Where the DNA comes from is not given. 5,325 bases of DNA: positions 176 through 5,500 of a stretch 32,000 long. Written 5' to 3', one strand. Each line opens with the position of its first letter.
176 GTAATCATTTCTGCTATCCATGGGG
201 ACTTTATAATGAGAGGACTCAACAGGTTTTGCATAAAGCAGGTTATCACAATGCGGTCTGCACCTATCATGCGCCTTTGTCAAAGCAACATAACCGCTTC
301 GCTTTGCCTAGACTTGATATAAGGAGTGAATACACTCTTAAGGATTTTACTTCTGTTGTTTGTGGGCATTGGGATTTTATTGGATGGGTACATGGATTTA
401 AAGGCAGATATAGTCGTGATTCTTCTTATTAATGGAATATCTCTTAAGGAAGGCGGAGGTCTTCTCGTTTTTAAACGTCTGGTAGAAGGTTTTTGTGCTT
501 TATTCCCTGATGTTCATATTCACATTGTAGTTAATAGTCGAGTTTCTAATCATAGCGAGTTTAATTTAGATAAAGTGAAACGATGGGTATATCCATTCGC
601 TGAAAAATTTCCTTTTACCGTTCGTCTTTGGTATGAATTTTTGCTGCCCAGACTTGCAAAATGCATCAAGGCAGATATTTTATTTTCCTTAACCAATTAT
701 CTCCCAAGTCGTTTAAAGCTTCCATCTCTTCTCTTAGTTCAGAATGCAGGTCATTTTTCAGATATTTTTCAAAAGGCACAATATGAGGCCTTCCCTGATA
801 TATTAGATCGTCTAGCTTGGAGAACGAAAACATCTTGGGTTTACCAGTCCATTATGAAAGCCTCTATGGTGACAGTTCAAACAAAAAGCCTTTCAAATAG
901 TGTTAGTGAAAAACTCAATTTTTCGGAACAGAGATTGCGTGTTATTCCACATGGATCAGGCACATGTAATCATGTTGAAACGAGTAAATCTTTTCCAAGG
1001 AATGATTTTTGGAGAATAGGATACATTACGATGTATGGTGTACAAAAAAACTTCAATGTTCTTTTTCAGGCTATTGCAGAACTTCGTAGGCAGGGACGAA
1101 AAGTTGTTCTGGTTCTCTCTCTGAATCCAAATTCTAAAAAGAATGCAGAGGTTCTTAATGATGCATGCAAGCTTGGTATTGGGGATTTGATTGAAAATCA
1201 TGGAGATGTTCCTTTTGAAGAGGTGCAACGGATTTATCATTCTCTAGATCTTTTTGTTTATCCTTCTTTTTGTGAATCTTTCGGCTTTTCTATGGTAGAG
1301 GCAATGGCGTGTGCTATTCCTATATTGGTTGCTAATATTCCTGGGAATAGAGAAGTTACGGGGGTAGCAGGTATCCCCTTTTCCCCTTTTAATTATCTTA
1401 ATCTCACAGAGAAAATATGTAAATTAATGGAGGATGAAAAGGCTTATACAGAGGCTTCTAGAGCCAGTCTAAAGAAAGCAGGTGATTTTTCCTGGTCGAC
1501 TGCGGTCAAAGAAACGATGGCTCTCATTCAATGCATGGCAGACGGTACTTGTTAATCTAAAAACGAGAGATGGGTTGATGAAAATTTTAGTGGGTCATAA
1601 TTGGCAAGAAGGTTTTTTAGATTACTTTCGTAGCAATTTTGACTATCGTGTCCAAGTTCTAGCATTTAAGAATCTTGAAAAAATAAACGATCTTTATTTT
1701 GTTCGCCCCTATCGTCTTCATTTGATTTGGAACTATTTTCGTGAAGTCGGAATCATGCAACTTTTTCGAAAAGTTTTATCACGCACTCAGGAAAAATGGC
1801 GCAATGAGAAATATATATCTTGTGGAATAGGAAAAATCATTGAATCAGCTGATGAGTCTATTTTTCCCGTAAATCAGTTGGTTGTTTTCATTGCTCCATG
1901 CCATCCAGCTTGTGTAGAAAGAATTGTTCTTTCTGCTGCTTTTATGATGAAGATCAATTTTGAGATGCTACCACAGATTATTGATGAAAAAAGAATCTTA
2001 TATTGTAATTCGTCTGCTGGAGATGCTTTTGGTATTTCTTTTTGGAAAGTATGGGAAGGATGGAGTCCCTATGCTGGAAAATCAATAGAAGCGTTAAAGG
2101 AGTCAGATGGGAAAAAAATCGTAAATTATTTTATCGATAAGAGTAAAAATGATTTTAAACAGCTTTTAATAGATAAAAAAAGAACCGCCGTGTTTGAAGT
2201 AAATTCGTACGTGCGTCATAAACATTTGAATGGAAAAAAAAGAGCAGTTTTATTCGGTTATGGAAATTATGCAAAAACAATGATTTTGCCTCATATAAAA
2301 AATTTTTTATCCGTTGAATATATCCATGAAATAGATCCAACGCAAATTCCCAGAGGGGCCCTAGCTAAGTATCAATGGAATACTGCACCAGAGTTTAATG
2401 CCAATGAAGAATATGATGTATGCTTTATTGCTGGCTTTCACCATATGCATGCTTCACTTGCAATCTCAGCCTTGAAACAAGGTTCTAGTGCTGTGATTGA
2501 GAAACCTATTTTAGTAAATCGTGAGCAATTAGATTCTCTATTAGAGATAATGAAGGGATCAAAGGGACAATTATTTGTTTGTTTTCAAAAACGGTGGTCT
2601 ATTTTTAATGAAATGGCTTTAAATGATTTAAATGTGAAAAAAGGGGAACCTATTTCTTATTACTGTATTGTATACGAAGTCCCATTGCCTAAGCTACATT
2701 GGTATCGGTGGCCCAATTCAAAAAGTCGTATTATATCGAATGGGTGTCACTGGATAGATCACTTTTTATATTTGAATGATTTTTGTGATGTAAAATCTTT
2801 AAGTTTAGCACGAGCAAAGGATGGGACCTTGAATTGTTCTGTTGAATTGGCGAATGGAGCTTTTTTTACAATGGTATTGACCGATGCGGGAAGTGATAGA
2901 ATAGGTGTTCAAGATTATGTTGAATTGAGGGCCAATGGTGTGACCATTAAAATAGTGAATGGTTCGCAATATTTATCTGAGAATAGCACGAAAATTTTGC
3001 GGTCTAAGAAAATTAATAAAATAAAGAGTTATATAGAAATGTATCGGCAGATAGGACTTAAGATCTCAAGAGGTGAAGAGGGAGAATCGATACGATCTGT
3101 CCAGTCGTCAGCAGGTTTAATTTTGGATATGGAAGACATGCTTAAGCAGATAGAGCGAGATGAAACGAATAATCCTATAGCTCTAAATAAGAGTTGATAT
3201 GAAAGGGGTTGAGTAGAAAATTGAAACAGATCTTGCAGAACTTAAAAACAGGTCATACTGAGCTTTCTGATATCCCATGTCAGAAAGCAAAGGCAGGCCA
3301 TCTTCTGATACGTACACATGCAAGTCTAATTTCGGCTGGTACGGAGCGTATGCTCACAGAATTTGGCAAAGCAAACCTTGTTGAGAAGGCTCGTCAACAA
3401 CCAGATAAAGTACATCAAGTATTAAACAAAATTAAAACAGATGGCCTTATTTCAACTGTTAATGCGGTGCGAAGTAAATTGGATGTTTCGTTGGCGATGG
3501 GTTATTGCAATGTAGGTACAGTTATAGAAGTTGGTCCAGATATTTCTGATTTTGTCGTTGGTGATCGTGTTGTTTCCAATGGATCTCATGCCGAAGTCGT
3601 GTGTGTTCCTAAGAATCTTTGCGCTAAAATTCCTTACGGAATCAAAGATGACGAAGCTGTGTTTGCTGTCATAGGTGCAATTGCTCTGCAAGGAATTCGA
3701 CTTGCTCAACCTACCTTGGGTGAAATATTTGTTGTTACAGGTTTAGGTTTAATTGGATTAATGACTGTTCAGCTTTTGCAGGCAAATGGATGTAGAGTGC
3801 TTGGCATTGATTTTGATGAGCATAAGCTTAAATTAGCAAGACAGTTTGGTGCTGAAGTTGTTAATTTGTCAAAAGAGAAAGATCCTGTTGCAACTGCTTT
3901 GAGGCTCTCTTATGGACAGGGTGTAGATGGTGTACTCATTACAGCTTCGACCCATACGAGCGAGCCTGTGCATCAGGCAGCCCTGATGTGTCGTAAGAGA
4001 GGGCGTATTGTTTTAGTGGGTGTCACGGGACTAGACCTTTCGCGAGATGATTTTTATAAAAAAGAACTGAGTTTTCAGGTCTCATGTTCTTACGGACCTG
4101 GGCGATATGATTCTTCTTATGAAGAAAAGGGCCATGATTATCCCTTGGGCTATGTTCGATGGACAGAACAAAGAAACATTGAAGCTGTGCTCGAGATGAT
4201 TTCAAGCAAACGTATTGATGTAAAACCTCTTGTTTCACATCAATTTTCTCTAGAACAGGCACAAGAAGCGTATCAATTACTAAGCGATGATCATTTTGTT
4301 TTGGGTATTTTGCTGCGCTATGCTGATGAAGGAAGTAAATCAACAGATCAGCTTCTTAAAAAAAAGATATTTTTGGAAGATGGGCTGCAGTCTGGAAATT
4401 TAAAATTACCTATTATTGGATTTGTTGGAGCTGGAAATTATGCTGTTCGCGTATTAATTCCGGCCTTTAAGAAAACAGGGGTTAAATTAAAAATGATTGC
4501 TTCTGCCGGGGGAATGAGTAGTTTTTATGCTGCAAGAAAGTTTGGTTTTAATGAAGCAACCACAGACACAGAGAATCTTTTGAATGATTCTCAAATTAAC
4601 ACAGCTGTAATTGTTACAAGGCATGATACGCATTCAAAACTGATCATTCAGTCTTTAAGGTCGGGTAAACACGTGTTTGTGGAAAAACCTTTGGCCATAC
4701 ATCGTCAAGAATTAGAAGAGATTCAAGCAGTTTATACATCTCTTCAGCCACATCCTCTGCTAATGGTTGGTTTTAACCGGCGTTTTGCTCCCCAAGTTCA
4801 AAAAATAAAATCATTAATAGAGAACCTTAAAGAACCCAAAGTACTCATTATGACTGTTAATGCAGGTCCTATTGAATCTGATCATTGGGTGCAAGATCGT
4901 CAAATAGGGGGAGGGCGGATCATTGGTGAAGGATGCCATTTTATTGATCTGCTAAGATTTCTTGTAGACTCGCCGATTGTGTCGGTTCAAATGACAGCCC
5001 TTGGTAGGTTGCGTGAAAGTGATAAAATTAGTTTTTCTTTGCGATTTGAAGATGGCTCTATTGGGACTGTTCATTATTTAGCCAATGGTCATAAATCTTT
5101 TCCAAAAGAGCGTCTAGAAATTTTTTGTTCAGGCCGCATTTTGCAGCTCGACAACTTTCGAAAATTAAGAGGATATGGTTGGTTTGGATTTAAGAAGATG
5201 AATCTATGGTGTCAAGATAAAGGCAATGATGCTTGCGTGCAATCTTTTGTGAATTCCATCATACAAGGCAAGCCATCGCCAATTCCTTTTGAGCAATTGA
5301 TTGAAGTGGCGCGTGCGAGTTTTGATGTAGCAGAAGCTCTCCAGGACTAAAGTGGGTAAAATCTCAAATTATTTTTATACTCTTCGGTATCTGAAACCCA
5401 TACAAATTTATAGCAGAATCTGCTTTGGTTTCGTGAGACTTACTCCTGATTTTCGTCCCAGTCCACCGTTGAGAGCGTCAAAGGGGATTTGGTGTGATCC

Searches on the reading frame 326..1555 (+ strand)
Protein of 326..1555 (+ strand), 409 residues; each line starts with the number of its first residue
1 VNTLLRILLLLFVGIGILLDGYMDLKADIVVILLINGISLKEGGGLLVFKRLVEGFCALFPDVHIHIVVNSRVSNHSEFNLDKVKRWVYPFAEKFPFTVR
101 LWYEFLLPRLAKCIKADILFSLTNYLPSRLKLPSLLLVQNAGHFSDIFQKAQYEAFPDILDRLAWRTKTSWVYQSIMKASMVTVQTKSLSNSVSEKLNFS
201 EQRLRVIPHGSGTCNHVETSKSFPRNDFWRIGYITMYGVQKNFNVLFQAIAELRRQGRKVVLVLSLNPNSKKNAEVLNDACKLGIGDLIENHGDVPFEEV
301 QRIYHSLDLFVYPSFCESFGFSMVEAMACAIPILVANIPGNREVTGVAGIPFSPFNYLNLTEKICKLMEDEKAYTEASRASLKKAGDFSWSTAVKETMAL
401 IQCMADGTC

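Call 71: search_protein_families(library=pfam, proteins=[window:326-1555:+], max_evalue=0.00001)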
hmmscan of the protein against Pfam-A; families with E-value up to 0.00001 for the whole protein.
window:326-1555:+ (409 aa): 2 families
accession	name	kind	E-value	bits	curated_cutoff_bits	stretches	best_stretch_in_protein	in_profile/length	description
PF00534.26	Glycos_transf_1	-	5.6e-21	75.3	26.4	1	227-380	14-168/172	Glycosyl transferases group 1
PF13692.12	Glyco_trans_1_4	-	6.3e-20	72.3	27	1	232-370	5-142/142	Glycosyl transferases group 1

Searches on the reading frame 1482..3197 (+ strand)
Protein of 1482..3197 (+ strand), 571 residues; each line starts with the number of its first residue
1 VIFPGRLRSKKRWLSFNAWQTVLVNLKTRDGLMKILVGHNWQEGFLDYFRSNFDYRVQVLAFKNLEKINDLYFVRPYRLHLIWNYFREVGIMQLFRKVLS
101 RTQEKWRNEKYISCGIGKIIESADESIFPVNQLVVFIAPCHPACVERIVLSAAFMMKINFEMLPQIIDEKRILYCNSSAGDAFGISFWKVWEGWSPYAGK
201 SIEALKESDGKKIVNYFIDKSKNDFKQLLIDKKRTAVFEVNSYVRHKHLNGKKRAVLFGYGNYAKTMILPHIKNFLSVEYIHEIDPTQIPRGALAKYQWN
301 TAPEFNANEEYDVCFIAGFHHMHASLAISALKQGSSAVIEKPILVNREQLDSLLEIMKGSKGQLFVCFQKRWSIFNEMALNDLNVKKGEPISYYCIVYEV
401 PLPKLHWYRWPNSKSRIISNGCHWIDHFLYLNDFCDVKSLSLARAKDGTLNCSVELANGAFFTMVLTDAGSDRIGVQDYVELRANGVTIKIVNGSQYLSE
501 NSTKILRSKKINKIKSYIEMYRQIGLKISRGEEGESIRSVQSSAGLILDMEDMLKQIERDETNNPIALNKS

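Call 71: search_protein_families(library=pfam, proteins=[window:1482-3197:+], max_evalue=0.00001)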
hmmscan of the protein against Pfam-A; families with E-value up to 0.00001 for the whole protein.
window:1482-3197:+ (571 aa): 1 family
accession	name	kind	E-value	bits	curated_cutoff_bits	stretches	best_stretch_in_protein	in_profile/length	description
PF01408.29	GFO_IDH_MocA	-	8.5e-06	26.9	24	0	255-366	3-118/120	Oxidoreductase family, NAD-binding Rossmann fold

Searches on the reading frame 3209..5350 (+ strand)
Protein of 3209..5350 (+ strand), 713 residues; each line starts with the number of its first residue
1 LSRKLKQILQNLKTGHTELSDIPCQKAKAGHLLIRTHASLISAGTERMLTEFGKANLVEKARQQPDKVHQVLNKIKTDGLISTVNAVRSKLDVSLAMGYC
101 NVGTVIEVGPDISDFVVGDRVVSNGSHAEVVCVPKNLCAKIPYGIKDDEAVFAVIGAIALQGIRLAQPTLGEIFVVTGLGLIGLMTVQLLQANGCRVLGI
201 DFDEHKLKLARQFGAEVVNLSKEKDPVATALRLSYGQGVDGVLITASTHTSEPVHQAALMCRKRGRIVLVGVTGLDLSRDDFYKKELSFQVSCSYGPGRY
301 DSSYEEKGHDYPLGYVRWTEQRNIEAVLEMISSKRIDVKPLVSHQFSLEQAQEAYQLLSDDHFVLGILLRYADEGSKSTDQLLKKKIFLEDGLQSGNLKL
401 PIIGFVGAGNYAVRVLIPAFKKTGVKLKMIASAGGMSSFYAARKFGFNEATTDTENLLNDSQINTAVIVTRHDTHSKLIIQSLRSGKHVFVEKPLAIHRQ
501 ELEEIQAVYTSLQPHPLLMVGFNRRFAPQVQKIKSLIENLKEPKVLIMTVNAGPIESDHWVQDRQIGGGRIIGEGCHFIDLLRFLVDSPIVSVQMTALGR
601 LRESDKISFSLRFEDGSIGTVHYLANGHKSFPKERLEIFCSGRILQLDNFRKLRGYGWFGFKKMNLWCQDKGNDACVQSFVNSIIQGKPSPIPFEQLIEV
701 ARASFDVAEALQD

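Call 71: search_protein_families(library=pfam, proteins=[window:3209-5350:+], max_evalue=0.00001)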
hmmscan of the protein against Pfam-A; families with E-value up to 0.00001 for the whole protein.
window:3209-5350:+ (713 aa): 5 families
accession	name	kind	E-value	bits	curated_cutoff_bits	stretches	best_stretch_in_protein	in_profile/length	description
PF00107.32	ADH_zinc_N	-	1.5e-19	70.6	31.8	1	182-300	2-120/129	Zinc-binding dehydrogenase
PF01408.29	GFO_IDH_MocA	-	2.7e-18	67.2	24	1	403-510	3-110/120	Oxidoreductase family, NAD-binding Rossmann fold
PF22725.1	GFO_IDH_MocA_C3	-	4.1e-10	40.2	27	1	556-641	31-119/124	GFO/IDH/MocA C-terminal domain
PF02894.22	GFO_IDH_MocA_C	-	7.8e-07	29.6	22.9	1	544-623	16-101/218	Oxidoreductase family, C-terminal alpha/beta domain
PF13602.12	ADH_zinc_N_2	-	3.7e-06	28.3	27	0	221-361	9-126/134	Zinc-binding dehydrogenase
